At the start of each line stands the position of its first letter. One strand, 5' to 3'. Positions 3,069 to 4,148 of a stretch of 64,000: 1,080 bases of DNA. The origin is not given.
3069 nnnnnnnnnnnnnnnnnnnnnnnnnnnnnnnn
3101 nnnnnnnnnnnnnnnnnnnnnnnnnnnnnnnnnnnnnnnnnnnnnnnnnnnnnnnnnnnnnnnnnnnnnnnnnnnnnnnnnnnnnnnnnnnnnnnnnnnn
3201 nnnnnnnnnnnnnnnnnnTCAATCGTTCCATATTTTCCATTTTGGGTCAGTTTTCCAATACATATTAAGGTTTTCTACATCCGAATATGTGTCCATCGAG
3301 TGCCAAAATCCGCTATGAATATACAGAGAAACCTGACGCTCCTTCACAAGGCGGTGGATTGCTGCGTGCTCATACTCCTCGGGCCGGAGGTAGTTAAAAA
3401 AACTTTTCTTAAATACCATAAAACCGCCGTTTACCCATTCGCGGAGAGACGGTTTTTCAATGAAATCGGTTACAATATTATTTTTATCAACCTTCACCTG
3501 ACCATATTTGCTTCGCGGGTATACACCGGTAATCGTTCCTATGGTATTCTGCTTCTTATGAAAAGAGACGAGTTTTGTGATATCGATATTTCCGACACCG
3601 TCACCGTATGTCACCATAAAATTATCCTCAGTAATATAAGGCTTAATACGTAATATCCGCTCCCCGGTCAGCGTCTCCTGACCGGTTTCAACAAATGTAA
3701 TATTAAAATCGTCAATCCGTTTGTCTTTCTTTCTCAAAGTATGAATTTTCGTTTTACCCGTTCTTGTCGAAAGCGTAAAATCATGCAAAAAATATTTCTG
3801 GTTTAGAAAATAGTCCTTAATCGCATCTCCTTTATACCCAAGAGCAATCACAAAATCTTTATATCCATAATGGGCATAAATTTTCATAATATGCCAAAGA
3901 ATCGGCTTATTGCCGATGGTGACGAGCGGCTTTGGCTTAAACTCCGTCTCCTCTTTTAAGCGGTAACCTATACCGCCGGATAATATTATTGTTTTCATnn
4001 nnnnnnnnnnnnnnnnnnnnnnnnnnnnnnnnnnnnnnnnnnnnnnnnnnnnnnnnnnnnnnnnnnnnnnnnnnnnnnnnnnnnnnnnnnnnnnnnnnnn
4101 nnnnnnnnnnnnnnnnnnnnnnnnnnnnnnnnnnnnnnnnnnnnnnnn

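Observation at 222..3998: CDP-hexose branch (rfbF plus a dehydratase-like SDR) coupled to an aminotransferase and a lipid-carrier GT2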

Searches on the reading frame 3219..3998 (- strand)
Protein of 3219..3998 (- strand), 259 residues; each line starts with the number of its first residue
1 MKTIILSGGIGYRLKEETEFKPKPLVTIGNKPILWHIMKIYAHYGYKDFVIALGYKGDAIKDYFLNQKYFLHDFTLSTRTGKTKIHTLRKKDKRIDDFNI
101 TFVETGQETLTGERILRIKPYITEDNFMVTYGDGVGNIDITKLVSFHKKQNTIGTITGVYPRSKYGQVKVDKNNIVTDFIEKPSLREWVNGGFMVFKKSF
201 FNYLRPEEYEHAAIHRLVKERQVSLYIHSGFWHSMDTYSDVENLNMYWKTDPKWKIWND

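Call 4: search_protein_families(library=pfam, proteins=[window:3219-3998:-])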
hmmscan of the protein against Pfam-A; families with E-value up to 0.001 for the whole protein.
window:3219-3998:- (259 aa): 2 families
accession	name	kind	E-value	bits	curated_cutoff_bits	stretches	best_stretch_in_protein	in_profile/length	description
PF00483.29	NTP_transferase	-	1.3e-20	74.5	21.2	1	2-249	1-237/245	Nucleotidyl transferase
PF12804.13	NTP_transf_3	-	0.00071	20.2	27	0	4-62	2-53/160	MobA-like NTP transferase domain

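Call 5: search_protein_families(library=ncbifam, proteins=[window:3219-3998:-], max_evalue=0.00001)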
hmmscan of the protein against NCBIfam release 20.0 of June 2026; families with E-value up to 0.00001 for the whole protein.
window:3219-3998:- (259 aa): 16 families
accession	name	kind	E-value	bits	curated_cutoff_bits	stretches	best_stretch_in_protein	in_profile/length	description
TIGR02623.1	G1P_cyt_trans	equivalog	9.1e-79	264.5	300.25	1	1-257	1-255/255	glucose-1-phosphate cytidylyltransferase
TIGR03992.1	Arch_glmU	subfamily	8.1e-26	90.8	292.1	2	92-235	66-214/393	bifunctional sugar-1-phosphate nucleotidylyltransferase/acetyltransferase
NF052502.1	man1P_GTase_Rv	exception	1.2e-19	70.4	440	2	98-240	72-222/352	mannose-1-phosphate guanylyltransferase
NF049965.1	GlMnHpPGnyltfHddC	equivalog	3e-19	69.5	300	2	1-67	1-67/221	D-glycero-D-manno-heptose 1-phosphate guanosyltransferase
NF041313.1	UDPGP_AglF_Halo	equivalog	4.3e-19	68.9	400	1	1-66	1-66/234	UTP--glucose-1-phosphate uridylyltransferase AglF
NF041173.1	Sug_nt_acttase_Thmprot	equivalog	1.2e-16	60.7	600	1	96-244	70-223/405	bifunctional sugar-1-phosphate nucleotidylyltransferase/acetyltransferase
NF045761.1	NAMPUrTaseMurU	equivalog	1.9e-16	60.6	250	1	1-71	1-71/226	N-acetylmuramate alpha-1-phosphate uridylyltransferase MurU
TIGR01208.1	rmlA_long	equivalog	3.9e-15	55.6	320.25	2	2-75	1-75/353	glucose-1-phosphate thymidylyltransferase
TIGR01099.1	galU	equivalog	5.5e-14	52.4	326.8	1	1-187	2-193/261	UTP--glucose-1-phosphate uridylyltransferase GalU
TIGR02091.1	glgC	equivalog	2.3e-10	40.1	424.9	1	3-237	3-248/364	glucose-1-phosphate adenylyltransferase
TIGR01173.1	glmU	equivalog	2.7e-10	39.7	366.85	0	1-70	1-67/452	bifunctional UDP-N-acetylglucosamine diphosphorylase/glucosamine-1-phosphate N-acetyltransferase GlmU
NF041135.1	IPPtranDIPPsyn_Thcocales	equivalog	6.3e-10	38.6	580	1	1-71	1-67/419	bifunctional L-myo-inositol-1-phosphate cytidylyltransferase/CDP-L-myo-inositol myo-inositolphosphotransferase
NF001947.0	PRK00725.1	subfamily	2e-07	30.1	470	0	126-192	132-202/426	glucose-1-phosphate adenylyltransferase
NF002023.0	PRK00844.1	subfamily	2.2e-07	30.1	458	0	125-209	119-207/408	glucose-1-phosphate adenylyltransferase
NF002772.0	PRK02862.1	equivalog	5.7e-07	28.6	537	0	124-185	116-181/429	glucose-1-phosphate adenylyltransferase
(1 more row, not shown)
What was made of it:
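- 3219..3998 (-): RfbF-like sugar-1-phosphate cytidylyltransferase (259 aa), first biosynthetic gene of the cassette. TIGR02623 scores 264.5 bits over the full length; the cut-off is 300.25 and the next family scores 91 bits (call 5).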

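Call 7: find_encoding_contigs(protein=window:3219-3998:-, flank=10000, max_places=8)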
Protein window:3219-3998:- (259 aa): 1 contig read that carries it; 1 place shown.
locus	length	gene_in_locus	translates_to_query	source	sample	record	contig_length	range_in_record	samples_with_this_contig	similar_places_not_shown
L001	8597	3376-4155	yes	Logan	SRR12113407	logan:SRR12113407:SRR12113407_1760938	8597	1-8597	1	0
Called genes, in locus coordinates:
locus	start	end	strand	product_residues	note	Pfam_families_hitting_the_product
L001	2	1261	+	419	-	?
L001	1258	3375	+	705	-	-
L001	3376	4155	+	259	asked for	PF00483:NTP_transferase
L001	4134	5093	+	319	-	PF04321:RmlD_sub_bind, PF05368:NmrA (weak), PF08659:KR, PF01073:3Beta_HSD, PF01370:Epimerase, PF02719:Polysacc_synt_2, PF07993:NAD_binding_4, PF16363:GDP_Man_Dehyd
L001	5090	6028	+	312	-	PF00535:Glycos_transf_2, PF13641:Glyco_tranf_2_3 (weak)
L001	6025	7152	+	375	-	PF00155:Aminotran_1_2, PF01041:DegT_DnrJ_EryC1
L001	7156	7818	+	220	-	PF13420:Acetyltransf_4 (faint), PF13302:Acetyltransf_3, PF00583:Acetyltransf_1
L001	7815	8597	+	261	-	?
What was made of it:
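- Checked: The independent gene call on contig L001 gives 312 aa with a 4-nt overlap with the SDR stop (call 7).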

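Call 9: search_solved_structures(query=window:3219-3998:-, show_alignments=2)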
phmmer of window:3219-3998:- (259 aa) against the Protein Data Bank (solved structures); distinct sequences matched with E-value up to 0.001: 30.
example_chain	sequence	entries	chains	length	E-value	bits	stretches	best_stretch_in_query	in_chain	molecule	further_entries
1tzf_A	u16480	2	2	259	8.6e-58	199.3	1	2-257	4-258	Glucose-1-phosphate cytidylyltransferase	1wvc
8x7s_B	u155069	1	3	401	1.7e-15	60.6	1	1-210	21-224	UTP--glucose-1-phosphate uridylyltransferase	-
7whr_B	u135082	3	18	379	1.5e-14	57.5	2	1-63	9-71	Nucleotidyl transferase family protein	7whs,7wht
8yre_D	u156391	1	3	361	7.3e-13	52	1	1-64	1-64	Mannose-1-phosphate guanylyltransferase 1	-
7x8j_A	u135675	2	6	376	8.1e-13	51.8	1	1-64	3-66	Mannose-1-phosphate guanylyltransferase 1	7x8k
7d72_K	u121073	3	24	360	2.1e-12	50.5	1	1-62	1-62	Mannose-1-phosphate guanyltransferase beta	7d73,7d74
6jq8_A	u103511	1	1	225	2.9e-11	46.7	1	3-65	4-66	Putative 6-deoxy-D-mannoheptose pathway protein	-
5xhw_A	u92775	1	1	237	3e-11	46.7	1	3-65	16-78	Putative 6-deoxy-D-mannoheptose pathway protein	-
7o2n_A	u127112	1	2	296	1.1e-09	41.6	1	2-188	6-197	Probable UTP--glucose-1-phosphate uridylyltransferase YngB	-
7b1r_A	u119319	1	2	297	1.1e-09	41.6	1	2-188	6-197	Probable UTP--glucose-1-phosphate uridylyltransferase YngB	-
2ggo_A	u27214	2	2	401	4.1e-07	33.1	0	112-244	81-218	401aa long hypothetical glucose-1-phosphate thymidylyltransferase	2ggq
2xme_A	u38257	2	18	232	8.5e-07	32.1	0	1-97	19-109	CTP-INOSITOL-1-PHOSPHATE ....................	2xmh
5z09_A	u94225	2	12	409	2.5e-06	30.5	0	1-64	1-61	Dual sugar-1-phosphate nucleotidylyltransferase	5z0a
1jyk_A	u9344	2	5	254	3.6e-06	30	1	2-70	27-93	CTP:phosphocholine Cytidylyltransferase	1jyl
4mnd_A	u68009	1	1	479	9.7e-06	28.6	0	1-97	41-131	CTP L-myo-inositol-1-phosphate cytidylyltransferase/CDP-L-myo-inositol myo-inositolphospho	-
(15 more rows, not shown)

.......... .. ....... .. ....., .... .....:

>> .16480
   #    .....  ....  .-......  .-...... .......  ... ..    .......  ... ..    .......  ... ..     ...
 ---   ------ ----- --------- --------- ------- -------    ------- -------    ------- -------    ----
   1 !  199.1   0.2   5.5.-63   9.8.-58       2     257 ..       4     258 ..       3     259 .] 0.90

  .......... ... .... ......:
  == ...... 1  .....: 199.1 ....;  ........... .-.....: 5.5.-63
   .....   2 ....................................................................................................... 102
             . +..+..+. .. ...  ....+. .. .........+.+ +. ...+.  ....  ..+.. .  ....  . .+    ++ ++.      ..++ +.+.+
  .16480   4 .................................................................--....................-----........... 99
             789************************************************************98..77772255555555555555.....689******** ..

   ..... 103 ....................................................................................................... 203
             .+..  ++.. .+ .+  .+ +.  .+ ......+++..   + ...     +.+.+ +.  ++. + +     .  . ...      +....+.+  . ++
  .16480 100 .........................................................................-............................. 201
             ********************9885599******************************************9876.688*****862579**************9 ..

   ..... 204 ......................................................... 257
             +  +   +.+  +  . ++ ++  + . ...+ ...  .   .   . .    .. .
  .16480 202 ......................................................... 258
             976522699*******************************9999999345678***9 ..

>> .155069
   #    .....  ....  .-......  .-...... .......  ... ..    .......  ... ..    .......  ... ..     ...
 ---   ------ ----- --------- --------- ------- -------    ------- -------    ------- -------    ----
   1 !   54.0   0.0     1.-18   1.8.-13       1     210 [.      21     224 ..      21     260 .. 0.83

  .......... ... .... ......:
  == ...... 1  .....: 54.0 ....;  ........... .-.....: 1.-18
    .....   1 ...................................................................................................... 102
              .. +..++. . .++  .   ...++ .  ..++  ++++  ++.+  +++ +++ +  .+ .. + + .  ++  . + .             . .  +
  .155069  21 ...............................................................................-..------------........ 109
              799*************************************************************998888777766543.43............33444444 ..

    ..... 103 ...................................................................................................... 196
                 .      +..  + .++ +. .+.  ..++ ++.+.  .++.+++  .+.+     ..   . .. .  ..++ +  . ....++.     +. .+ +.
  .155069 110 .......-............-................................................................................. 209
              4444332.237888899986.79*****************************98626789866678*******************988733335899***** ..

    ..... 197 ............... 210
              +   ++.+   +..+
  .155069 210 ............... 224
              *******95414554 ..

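Call 12: find_homologous_proteins(query=window:3219-3998:-, max_evalue=1e-20)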
Query window:3219-3998:- (259 aa): 7998 proteins with E <= 1e-20 among 8000 candidates; the best 120 are listed.
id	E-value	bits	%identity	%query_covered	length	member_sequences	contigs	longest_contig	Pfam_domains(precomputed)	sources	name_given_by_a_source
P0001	1.1e-174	597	100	100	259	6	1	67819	PF00483.30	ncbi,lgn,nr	ncbi:glucose-1-phosphate cytidylyltransferase [Candidatus Gottesmanbacteria bacterium]|nr:glucose-1-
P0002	1.0e-135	470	76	100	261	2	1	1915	PF00483.30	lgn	-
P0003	8.8e-133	460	74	100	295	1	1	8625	PF00483.30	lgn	-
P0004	3.9e-132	458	74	99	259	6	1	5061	PF00483.30,PF12804.14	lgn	-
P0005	6.5e-132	457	73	100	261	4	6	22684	PF00483.30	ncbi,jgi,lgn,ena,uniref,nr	ncbi:hypothetical protein A3A63_00625 [Candidatus Gottesmanbacteria bacterium RIFCSPLOWO2_01_FULL_46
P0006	7.4e-132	457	73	100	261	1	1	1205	PF00483.30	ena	-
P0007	1.7e-131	456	74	100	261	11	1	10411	PF00483.30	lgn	-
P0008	4.9e-131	454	74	100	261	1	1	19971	PF00483.30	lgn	-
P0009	7.5e-131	454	71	100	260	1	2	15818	PF00483.30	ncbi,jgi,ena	-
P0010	1.4e-130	453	74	99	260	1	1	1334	PF00483.30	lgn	-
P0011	1.6e-130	453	73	100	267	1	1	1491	PF00483.30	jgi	jgi:glucose-1-phosphate cytidylyltransferase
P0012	1.9e-130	452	72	100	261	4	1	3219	PF00483.30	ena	-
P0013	2.3e-130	452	74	100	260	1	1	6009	PF00483.30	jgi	jgi:glucose-1-phosphate cytidylyltransferase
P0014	2.6e-130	452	73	100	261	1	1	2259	PF00483.30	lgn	-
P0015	2.9e-130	452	73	100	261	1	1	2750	PF00483.30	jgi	-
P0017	7.8e-130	450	70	100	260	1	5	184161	PF00483.30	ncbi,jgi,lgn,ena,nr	ncbi:MAG TPA: sugar phosphate nucleotidyltransferase [Patescibacteria group bacterium]|nr:sugar phos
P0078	2.6e-123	429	69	100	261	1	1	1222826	PF00483.30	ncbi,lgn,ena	-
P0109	1.3e-121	423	69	100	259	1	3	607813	PF00483.30,PF12804.14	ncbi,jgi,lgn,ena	-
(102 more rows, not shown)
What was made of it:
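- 3219..3998 (-): NCBI names it glucose-1-phosphate cytidylyltransferase (call 12).
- NCBI name on the 100%-identical protein (call 12).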

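Call 14: find_encoding_contigs(protein=P0017, flank=8000, max_places=2)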
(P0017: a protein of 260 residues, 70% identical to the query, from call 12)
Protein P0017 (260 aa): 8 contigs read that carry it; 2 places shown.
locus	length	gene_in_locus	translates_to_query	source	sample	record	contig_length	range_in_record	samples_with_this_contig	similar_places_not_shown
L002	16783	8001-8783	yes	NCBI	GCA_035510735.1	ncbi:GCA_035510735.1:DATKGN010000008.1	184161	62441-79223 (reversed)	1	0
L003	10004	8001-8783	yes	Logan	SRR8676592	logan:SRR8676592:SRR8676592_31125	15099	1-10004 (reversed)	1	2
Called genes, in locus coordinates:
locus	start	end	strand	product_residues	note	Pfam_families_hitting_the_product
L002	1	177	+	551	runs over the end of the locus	-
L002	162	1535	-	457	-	-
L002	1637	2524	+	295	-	PF01370:Epimerase, PF04321:RmlD_sub_bind (weak)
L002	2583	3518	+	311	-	PF00535:Glycos_transf_2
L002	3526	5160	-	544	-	PF13231:PMT_2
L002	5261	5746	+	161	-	-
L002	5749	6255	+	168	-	-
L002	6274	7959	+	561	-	PF14306:PUA_2, PF01747:ATP-sulfurylase, PF01583:APS_kinase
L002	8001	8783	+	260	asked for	PF00483:NTP_transferase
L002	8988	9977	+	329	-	PF00106:adh_short, PF01073:3Beta_HSD, PF01370:Epimerase, PF02719:Polysacc_synt_2, PF04321:RmlD_sub_bind, PF07993:NAD_binding_4, PF13460:NAD_binding_10, PF16363:GDP_Man_Dehyd, +2 more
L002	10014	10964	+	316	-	PF00535:Glycos_transf_2, PF13641:Glyco_tranf_2_3 (weak)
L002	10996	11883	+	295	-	PF01118:Semialdhyde_dh (faint), PF09290:AcetDehyd-dimer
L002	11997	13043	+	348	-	PF00682:HMGL-like, PF07836:DmpG_comm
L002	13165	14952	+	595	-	PF02776:TPP_enzyme_N, PF00205:TPP_enzyme_M, PF02775:TPP_enzyme_C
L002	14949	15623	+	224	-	PF13302:Acetyltransf_3, PF00583:Acetyltransf_1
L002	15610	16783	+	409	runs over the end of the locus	PF00155:Aminotran_1_2, PF01041:DegT_DnrJ_EryC1, PF00266:Aminotran_5 (weak)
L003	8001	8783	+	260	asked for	PF00483:NTP_transferase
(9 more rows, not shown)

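Call 15: find_encoding_contigs(protein=P0078, flank=8000, max_places=2)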
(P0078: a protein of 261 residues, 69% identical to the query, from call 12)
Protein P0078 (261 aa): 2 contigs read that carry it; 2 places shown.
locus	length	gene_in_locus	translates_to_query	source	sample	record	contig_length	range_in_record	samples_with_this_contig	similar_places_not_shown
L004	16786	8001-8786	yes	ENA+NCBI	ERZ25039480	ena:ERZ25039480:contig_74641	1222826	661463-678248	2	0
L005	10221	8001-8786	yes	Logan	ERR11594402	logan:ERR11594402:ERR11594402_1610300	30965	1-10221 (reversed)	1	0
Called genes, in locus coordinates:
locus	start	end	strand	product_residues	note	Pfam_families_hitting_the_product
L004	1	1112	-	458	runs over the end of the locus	-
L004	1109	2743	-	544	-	PF13231:PMT_2 (weak)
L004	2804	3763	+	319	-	PF01370:Epimerase, PF02719:Polysacc_synt_2 (faint), PF04321:RmlD_sub_bind, PF07993:NAD_binding_4 (faint), PF16363:GDP_Man_Dehyd (faint), PF01073:3Beta_HSD (weak)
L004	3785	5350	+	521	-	-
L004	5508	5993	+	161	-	-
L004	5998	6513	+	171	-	-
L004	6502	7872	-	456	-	-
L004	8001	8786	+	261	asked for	PF00483:NTP_transferase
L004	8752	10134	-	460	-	-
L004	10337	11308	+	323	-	PF01073:3Beta_HSD, PF01370:Epimerase, PF02719:Polysacc_synt_2, PF04321:RmlD_sub_bind, PF07993:NAD_binding_4, PF08659:KR (faint), PF13460:NAD_binding_10, PF16363:GDP_Man_Dehyd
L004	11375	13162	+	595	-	PF02776:TPP_enzyme_N, PF00205:TPP_enzyme_M, PF02775:TPP_enzyme_C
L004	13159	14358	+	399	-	PF00155:Aminotran_1_2, PF01053:Cys_Met_Meta_PP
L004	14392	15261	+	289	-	PF00456:Transketolase_N, PF13292:DXP_synthase_N (weak)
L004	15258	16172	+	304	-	PF02779:Transket_pyr, PF02780:Transketolase_C, PF22613:Transketolase_C_1 (weak)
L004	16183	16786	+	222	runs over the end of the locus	PF00702:Hydrolase, PF13419:HAD_2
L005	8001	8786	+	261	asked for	PF00483:NTP_transferase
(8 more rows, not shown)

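Call 16: find_encoding_contigs(protein=P0109, flank=8000, max_places=2)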
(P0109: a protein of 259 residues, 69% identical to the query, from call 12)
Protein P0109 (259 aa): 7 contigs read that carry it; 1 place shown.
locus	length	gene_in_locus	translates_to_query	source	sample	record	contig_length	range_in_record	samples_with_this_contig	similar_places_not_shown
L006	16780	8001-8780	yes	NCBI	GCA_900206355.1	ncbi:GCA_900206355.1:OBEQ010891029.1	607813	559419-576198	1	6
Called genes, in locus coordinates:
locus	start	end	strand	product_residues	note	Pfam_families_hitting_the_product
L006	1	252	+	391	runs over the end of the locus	PF00483:NTP_transferase, PF12804:NTP_transf_3, PF00702:Hydrolase, PF13419:HAD_2, PF08645:PNK3P, PF13242:Hydrolase_like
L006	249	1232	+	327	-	PF00288:GHMP_kinases_N, PF08544:GHMP_kinases_C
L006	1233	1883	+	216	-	PF13580:SIS_2, PF01380:SIS (weak)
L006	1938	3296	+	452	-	PF01041:DegT_DnrJ_EryC1, PF00266:Aminotran_5 (faint)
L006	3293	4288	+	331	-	PF13506:Glyco_transf_21, PF00535:Glycos_transf_2, PF10111:Glyco_tranf_2_2, PF13641:Glyco_tranf_2_3, PF02709:Glyco_transf_7C (weak)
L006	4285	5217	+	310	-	PF05050:Methyltransf_21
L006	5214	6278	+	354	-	PF01073:3Beta_HSD (weak), PF01370:Epimerase, PF02719:Polysacc_synt_2, PF04321:RmlD_sub_bind, PF16363:GDP_Man_Dehyd, PF07993:NAD_binding_4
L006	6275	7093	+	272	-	PF00456:Transketolase_N, PF13292:DXP_synthase_N, PF02775:TPP_enzyme_C (weak)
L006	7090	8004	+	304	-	PF02779:Transket_pyr, PF02780:Transketolase_C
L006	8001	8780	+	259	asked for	PF00483:NTP_transferase, PF12804:NTP_transf_3 (weak)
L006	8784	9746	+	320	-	PF01073:3Beta_HSD, PF01370:Epimerase, PF02719:Polysacc_synt_2, PF04321:RmlD_sub_bind, PF07993:NAD_binding_4, PF16363:GDP_Man_Dehyd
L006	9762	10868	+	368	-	PF00155:Aminotran_1_2, PF01041:DegT_DnrJ_EryC1, PF00266:Aminotran_5, PF01212:Beta_elim_lyase (weak), PF01053:Cys_Met_Meta_PP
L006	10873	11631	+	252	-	PF00551:Formyl_trans_N, PF18216:N_formyltrans_C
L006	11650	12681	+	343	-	PF00535:Glycos_transf_2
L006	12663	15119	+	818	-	-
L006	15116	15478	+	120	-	-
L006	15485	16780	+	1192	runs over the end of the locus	-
